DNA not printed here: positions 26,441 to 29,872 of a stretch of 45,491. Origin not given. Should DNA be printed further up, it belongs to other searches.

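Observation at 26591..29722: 1043-aa orphan protein with LysM-like N-terminus, no signal peptide and a glycine-rich hydrophobic cluster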

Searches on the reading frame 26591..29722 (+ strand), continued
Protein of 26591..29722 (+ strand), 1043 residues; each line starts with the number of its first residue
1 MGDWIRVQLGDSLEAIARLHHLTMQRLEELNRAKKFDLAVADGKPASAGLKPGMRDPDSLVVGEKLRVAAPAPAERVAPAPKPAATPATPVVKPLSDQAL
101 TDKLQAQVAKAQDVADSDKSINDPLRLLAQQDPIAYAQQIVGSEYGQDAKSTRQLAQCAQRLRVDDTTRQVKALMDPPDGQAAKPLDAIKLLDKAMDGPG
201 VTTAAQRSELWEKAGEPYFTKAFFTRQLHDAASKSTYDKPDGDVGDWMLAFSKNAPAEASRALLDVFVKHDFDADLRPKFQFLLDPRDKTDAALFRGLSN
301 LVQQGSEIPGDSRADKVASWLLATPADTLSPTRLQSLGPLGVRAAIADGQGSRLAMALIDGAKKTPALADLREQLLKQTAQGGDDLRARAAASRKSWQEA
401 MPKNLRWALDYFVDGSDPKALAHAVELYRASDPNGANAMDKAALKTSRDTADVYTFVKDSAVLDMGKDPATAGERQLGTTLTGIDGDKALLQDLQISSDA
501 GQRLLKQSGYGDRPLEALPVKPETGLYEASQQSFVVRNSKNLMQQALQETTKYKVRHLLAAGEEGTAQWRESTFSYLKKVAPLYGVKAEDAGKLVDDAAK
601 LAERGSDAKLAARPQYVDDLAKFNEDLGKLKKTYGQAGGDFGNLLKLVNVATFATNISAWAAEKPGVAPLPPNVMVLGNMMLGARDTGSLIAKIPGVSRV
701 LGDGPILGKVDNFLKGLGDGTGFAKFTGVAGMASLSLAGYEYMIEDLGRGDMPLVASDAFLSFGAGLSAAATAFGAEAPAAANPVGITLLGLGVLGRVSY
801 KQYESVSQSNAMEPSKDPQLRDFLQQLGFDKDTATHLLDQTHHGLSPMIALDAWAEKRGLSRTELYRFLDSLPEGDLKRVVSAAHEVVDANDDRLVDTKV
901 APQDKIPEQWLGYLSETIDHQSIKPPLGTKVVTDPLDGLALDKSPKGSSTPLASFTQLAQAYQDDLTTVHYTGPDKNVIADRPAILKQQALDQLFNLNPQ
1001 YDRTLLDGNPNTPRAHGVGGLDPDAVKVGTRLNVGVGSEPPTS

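Call 33: find_encoding_contigs(protein=P0007, flank=10000, max_places=2)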
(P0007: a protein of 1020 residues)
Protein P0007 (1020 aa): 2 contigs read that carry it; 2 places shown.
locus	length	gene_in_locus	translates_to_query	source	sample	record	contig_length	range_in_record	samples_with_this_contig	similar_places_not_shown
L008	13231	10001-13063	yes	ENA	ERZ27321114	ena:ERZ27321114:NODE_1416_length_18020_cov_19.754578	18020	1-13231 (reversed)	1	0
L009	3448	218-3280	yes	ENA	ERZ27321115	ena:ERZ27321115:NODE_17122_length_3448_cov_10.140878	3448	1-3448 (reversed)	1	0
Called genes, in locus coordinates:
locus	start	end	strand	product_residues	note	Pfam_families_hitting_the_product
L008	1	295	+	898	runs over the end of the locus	PF02629:CoA_binding (weak), PF13607:Succ_CoA_lig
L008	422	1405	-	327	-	PF08240:ADH_N, PF00107:ADH_zinc_N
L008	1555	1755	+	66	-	-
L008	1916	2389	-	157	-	PF08909:DUF1854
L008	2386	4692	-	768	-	PF00664:ABC_membrane, PF00005:ABC_tran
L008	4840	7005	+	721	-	PF18921:Cyanophycin_syn, PF01071:GARS_A, PF02222:ATP-grasp, PF02786:CPSase_L_D2, PF08443:RimK, PF13549:ATP-grasp_5, PF07478:Dala_Dala_lig_C (weak)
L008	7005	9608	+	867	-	PF18921:Cyanophycin_syn, PF01071:GARS_A (weak), PF02786:CPSase_L_D2 (weak), PF08443:RimK (weak), PF13549:ATP-grasp_5 (weak), PF08245:Mur_ligase_M, PF02875:Mur_ligase_C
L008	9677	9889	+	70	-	-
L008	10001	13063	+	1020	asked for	PF01476:LysM (weak)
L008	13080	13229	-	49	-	?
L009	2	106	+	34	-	?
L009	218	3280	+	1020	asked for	PF01476:LysM (weak)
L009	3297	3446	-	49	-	?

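Call 34: find_encoding_contigs(protein=P0020, flank=10000, max_places=2)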
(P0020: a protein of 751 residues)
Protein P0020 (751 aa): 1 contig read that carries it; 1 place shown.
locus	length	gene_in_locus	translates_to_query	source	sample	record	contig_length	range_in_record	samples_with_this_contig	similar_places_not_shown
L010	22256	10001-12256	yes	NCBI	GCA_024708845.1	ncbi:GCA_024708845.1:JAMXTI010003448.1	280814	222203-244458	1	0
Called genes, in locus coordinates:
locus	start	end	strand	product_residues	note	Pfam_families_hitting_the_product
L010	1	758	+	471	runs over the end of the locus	PF00083:Sugar_tr, PF07690:MFS_1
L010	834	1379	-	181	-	PF00293:NUDIX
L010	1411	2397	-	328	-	PF02739:5_3_exonuc_N, PF01367:5_3_exonuc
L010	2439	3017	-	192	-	PF00881:Nitroreductase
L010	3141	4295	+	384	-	PF05222:AlaDh_PNT_N, PF02826:2-Hacid_dh_C (faint), PF01262:AlaDh_PNT_C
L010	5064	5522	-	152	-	-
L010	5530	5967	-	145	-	-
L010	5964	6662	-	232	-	PF04542:Sigma70_r2 (weak), PF07638:Sigma70_ECF (weak), PF08281:Sigma70_r4_2, PF04545:Sigma70_r4, PF22233:PhyR_sigma-like (weak)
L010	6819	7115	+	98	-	PF12769:PNTB_4TM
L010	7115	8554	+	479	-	PF02233:PNTB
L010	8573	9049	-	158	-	-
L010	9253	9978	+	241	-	PF01471:PG_binding_1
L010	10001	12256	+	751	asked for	-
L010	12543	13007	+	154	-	PF00190:Cupin_1, PF07883:Cupin_2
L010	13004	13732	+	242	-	PF08448:PAS_4, PF00196:GerE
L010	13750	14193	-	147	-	-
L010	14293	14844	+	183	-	PF01883:FeS_assembly_P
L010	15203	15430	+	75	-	-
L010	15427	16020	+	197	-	PF07504:FTP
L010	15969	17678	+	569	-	PF01447:Peptidase_M4, PF02868:Peptidase_M4_C, PF04151:PPC, PF01483:P_proprotein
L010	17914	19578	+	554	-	PF04389:Peptidase_M28, PF01546:Peptidase_M20, PF01483:P_proprotein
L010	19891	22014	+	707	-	PF00082:Peptidase_S8, PF04151:PPC, PF01483:P_proprotein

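Call 35: find_encoding_contigs(protein=P0081, flank=10000, max_places=2)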
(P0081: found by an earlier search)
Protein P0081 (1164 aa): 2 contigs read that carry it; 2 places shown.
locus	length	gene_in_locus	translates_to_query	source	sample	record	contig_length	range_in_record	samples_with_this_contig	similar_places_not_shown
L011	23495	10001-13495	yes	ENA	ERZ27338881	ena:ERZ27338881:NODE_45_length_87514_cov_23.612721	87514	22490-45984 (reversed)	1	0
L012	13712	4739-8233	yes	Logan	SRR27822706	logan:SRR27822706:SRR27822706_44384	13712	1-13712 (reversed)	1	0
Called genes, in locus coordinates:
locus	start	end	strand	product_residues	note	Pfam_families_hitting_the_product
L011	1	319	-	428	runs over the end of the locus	PF01656:CbiA (faint), PF10609:ParA (weak)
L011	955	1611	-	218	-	PF00440:TetR_N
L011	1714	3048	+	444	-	PF03033:Glyco_transf_28 (weak), PF06722:EryCIII-like_C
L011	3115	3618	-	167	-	PF11663:Toxin_YhaV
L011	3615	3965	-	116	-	PF15937:PrlF_antitoxin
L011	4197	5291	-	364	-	PF01926:MMR_HSR1, PF02421:FeoB_N, PF06071:YchF-GTPase_C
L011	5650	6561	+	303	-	PF02423:OCD_Mu_crystall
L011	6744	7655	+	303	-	PF00126:HTH_1, PF03466:LysR_substrate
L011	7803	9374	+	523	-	PF02743:dCache_1, PF22588:dCache_1_like, PF00990:GGDEF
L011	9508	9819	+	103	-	PF06052:3-HAO (faint), PF07883:Cupin_2 (weak)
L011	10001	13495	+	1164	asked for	-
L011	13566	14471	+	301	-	PF00126:HTH_1, PF03466:LysR_substrate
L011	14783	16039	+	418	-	PF00070:Pyr_redox (weak), PF00890:FAD_binding_2 (faint), PF01266:DAO, PF01593:Amino_oxidase (faint), PF07992:Pyr_redox_2 (weak), PF13450:NAD_binding_8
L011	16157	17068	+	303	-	PF00497:SBP_bac_3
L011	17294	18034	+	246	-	PF00528:BPD_transp_1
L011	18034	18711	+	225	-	PF00528:BPD_transp_1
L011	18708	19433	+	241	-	PF02463:SMC_N (weak), PF00005:ABC_tran, PF13304:AAA_21 (weak)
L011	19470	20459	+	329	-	PF03472:Autoind_bind, PF00196:GerE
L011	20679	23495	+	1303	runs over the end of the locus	-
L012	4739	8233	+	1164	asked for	-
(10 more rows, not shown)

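Call 36: find_encoding_contigs(protein=P0067, flank=10000, max_places=2)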
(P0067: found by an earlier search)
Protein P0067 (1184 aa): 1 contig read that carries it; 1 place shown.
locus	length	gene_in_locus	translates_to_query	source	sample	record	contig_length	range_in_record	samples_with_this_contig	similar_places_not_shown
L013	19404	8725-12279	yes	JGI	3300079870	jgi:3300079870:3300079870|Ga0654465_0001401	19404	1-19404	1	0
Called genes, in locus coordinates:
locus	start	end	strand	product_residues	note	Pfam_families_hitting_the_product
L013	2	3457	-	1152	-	?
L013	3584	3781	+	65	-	-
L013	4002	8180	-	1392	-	-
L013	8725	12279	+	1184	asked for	-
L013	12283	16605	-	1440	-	-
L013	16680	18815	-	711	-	PF00771:FHIPEP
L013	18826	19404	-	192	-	?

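Call 38: search_dna_similar(query=window:26591-29722:+, collection=plasmids, mode=protein, max_evalue=0.001, max_rows=20)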
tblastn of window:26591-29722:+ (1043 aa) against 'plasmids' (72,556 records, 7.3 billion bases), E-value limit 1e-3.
No match.

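Call 42: find_related_loci(query=L004:1761-2795:+, collection=genome_contigs, flank=10000)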
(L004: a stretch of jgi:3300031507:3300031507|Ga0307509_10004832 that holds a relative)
Query L004:1761-2795:+ (344 aa) in genome_contigs; peptide patterns used: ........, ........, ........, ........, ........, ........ (x = any residue, [..] = any of these).
172 stretches matched a pattern; 13 encode a relative of the query (tblastn E <= 1e-3); 13 distinct loci.
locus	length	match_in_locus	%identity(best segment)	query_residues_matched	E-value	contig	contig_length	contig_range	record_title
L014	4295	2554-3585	86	1-344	2e-179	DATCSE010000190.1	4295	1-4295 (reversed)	MAG TPA_asm: Burkholderiaceae bacterium isolate SMAG_U7297 k141_56578, whole genome shotgun sequence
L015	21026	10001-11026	73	1-342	1e-160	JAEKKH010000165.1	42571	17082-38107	MAG: Burkholderiales bacterium isolate SH_71_45 SH_S37_scaffold_535, whole genome shotgun sequence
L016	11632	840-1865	72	1-342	8e-153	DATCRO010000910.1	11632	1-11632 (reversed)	MAG TPA_asm: Burkholderiaceae bacterium isolate SMAG_U7281 k141_201661, whole genome shotgun sequence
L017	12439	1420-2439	67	5-344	1e-150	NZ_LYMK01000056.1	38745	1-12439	Variovorax sp. JS1663 JS1663_0056, whole genome shotgun sequence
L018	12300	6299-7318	65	5-344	2e-144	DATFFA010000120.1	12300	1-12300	MAG TPA_asm: Variovorax sp. isolate SMAG_U8622 k141_454573, whole genome shotgun sequence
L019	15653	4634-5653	66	5-344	1e-142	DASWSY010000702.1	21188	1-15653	MAG TPA_asm: Rhizobacter sp. isolate SMAG_U3561 k141_438438, whole genome shotgun sequence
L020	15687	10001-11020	64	5-344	8e-139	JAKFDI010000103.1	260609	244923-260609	MAG: Rhizobacter sp. isolate LC043 contig-124_11, whole genome shotgun sequence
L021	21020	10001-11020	61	5-344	7e-138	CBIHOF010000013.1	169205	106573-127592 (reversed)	MAG TPA_asm: uncultured Comamonadaceae bacterium isolate SRR18156213_binner123_Refined_22 genome assembly, contig: ERZ27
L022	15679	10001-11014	62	5-342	4e-132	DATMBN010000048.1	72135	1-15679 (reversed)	MAG TPA_asm: Burkholderiaceae bacterium isolate SMAG_U13354 k141_18240, whole genome shotgun sequence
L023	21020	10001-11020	61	5-344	5e-127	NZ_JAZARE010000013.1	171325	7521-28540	Ideonella sp. BN130291 contig13, whole genome shotgun sequence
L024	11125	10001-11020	62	5-344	1e-125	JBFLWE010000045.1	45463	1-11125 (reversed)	MAG: Pseudomonadota bacterium isolate MAG024 MAG024_45, whole genome shotgun sequence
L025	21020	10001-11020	46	3-342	4e-87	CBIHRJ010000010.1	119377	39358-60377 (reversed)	MAG TPA_asm: uncultured Noviherbaspirillum sp. isolate SRR18156188_binner12_Refined_43 genome assembly, contig: ERZ27336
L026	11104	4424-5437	25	5-339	3e-30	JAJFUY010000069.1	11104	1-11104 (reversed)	MAG: Chlamydiales bacterium isolate bin.577 k141_937184, whole genome shotgun sequence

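Call 45: list_cluster_members(proteins=[P0023, P0025, P0029, P0030, P0033, P0037, P0041, P0043, P0044, P0049])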
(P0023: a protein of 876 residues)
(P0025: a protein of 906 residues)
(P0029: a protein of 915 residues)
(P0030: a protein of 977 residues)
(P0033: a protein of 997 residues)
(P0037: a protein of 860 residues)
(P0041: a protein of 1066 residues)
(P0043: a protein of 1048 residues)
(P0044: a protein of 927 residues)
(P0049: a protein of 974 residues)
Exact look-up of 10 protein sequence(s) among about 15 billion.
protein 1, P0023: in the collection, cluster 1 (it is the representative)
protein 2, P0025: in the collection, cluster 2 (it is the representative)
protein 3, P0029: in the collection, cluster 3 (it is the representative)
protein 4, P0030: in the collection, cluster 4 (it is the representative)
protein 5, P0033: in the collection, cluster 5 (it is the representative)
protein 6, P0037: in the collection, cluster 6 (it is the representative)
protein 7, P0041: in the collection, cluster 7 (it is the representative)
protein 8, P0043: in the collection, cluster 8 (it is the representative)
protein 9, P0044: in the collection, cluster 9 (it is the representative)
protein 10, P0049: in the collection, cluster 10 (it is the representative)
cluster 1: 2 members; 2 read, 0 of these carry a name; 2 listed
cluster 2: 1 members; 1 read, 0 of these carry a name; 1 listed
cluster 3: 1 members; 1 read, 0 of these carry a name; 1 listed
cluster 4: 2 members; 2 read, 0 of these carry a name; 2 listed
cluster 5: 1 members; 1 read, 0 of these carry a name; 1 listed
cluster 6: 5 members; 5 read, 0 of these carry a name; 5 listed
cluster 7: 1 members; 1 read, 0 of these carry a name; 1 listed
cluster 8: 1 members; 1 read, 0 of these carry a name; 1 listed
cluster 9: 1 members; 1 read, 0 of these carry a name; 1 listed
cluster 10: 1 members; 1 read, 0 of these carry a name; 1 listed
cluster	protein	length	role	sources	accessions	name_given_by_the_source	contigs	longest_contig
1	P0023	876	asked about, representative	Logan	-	-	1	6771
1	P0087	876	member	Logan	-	-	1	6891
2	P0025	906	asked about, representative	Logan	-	-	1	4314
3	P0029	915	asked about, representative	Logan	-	-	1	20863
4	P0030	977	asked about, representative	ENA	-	-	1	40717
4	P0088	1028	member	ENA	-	-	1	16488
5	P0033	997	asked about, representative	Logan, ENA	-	-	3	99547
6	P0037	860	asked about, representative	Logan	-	-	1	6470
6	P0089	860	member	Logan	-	-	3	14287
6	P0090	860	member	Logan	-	-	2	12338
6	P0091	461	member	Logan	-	-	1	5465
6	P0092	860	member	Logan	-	-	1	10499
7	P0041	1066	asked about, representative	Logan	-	-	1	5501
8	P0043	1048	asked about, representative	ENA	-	-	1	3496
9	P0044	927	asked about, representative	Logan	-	-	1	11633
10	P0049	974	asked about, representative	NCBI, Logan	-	-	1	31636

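Call 55: fold_search(model_id=the predicted structure, library=pdb)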
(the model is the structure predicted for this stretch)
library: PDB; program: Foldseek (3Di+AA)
matches with E <= 10: 480; with E <= 0.001: 0
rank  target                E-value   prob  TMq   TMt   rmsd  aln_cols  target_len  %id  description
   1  8v3b_a                5.0e-02  0.72  0.09  0.16  19.6       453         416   12  Computational Designed Nanocage O43_129_+4 (released 2024-03-13)
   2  9rtt_Q                6.6e-02  0.21  0.08  0.09  31.6      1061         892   11  Activated Elongation Complex with IWS1 and ELOF1 (released 2025-09-03)
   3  4a0c_B                7.6e-02  0.66  0.16  0.15  34.0      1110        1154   12  Structure of the CAND1-CUL4B-RBX1 complex (released 2011-11-30)
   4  9mg8_B                7.6e-02  0.54  0.09  0.17  23.3       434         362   13  Crystal Structure of b-iTHR-110 (released 2025-12-17)
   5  7rwc_A                8.2e-02  0.60  0.12  0.16  20.9       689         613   10  AP2 bound to the APA domain of SGIP and heparin; partial signal subtraction and symmetry expansion (released 2022-03-30)
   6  6uri_A                1.0e-01  0.60  0.11  0.17  21.6       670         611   10  HIV-1 Nef in complex with the CD4 cytoplasmic domain and the AP2 clathrin adaptor complex (released 2020-07-29)
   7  4eba_E                1.4e-01  0.28  0.09  0.11  25.1       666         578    8  Crystal structure of the Rna14-Rna15 complex (released 2012-05-02)
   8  5yu6_C                1.5e-01  0.21  0.11  0.10  29.8      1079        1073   10  CRYSTAL STRUCTURE OF EXPORTIN-5:RANGTP COMPLEX (released 2018-08-29)
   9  4xdn_A                1.6e-01  0.41  0.10  0.15  24.0       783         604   11  Crystal structure of Scc4 in complex with Scc2n (released 2015-06-17)
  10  8cwy_A                1.7e-01  0.30  0.08  0.13  25.5       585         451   10  Accurate computational design of genetically encoded 3D protein crystals (released 2023-11-01)
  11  5ykh                  1.9e-01  0.69  0.11  0.22  19.6       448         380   12  Crystal structure of the engineered nine-repeat PUF domain (released 2018-03-14)
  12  9hny_F3               2.0e-01  0.21  0.09  0.10  26.2       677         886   12  Mitoribosomal small subunit in complex with Mettl15 and Mettl17 (released 2025-03-26)
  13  6owt_A                2.2e-01  0.47  0.13  0.18  20.0       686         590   11  Structure of SIVsmm Nef and SMM tetherin bound to the clathrin adaptor AP-2 complex (released 2019-09-25)
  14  9n73_LM               2.2e-01  0.16  0.09  0.06  35.1       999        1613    9  SSU processome maturation and disassembly, State G (released 2025-10-29)
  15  9psc_A                2.4e-01  0.54  0.10  0.19  22.5       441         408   11  Crystal structure of C. elegans PUF-3 in complex with pos-1 RNA mut1 (released 2025-12-17)
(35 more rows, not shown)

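Call 61: find_encoding_contigs(protein=P0033, flank=10000, max_places=1)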
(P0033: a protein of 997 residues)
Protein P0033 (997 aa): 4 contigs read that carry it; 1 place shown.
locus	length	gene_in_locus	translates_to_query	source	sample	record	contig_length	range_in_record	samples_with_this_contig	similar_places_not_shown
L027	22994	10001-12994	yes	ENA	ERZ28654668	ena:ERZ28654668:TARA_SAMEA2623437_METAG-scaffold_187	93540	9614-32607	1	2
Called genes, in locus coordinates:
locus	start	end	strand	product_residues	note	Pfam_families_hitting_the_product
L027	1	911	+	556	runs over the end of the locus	PF00128:Alpha-amylase, PF21156:ISOA1-3_C (weak)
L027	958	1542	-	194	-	PF00440:TetR_N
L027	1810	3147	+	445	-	PF00326:Peptidase_S9 (faint), PF12697:Abhydrolase_6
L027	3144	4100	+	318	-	PF19783:DUF6268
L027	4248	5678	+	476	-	PF00282:Pyridoxal_deC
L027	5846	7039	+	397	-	PF01757:Acyl_transf_3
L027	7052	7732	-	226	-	PF03938:OmpH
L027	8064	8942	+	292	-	PF00248:Aldo_ket_red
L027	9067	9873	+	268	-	-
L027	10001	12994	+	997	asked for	-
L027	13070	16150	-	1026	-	PF04734:Ceramidase_alk, PF17048:Ceramidse_alk_C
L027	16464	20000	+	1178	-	-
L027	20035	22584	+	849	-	PF23416:DUF7107 (faint), PF01764:Lipase_3 (weak)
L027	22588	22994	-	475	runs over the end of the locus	PF16697:Yop-YscD_cpl, PF00498:FHA, PF00158:Sigma54_activat, PF14532:Sigma54_activ_2, PF07728:AAA_5 (weak), PF25601:AAA_lid_14, PF02954:HTH_8 (weak)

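Call 62: find_encoding_contigs(protein=P0049, flank=10000, max_places=1)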
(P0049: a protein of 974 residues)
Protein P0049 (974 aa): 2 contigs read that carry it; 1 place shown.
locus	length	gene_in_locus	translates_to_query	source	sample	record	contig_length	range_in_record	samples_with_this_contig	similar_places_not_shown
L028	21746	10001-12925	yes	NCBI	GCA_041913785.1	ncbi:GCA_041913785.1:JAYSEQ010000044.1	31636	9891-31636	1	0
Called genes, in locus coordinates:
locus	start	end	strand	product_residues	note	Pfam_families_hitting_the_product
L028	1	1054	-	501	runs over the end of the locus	-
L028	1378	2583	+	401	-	PF03009:GDPD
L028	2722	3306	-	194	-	-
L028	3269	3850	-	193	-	-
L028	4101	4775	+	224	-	-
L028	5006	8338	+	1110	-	PF03704:BTAD, PF13191:AAA_16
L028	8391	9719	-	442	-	PF00015:MCPsignal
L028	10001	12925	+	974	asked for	PF01476:LysM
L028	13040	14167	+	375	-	PF13415:Beta-prop_FBX42 (weak), PF24681:Kelch_KLHDC2_KLHL20_DRC7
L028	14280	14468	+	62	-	-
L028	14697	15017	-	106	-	-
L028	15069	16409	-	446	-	PF13583:Reprolysin_4, PF13688:Reprolysin_5, PF13582:Reprolysin_3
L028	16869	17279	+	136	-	PF05598:DUF772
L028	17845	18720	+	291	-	PF00665:rve (weak), PF22483:Mu-transpos_C_2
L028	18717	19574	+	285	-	PF01695:IstB_IS21, PF00308:Bac_DnaA (weak), PF02562:PhoH (weak), PF20720:nSTAND3 (weak), PF00004:AAA (weak)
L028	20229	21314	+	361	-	PF13304:AAA_21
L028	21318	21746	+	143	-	?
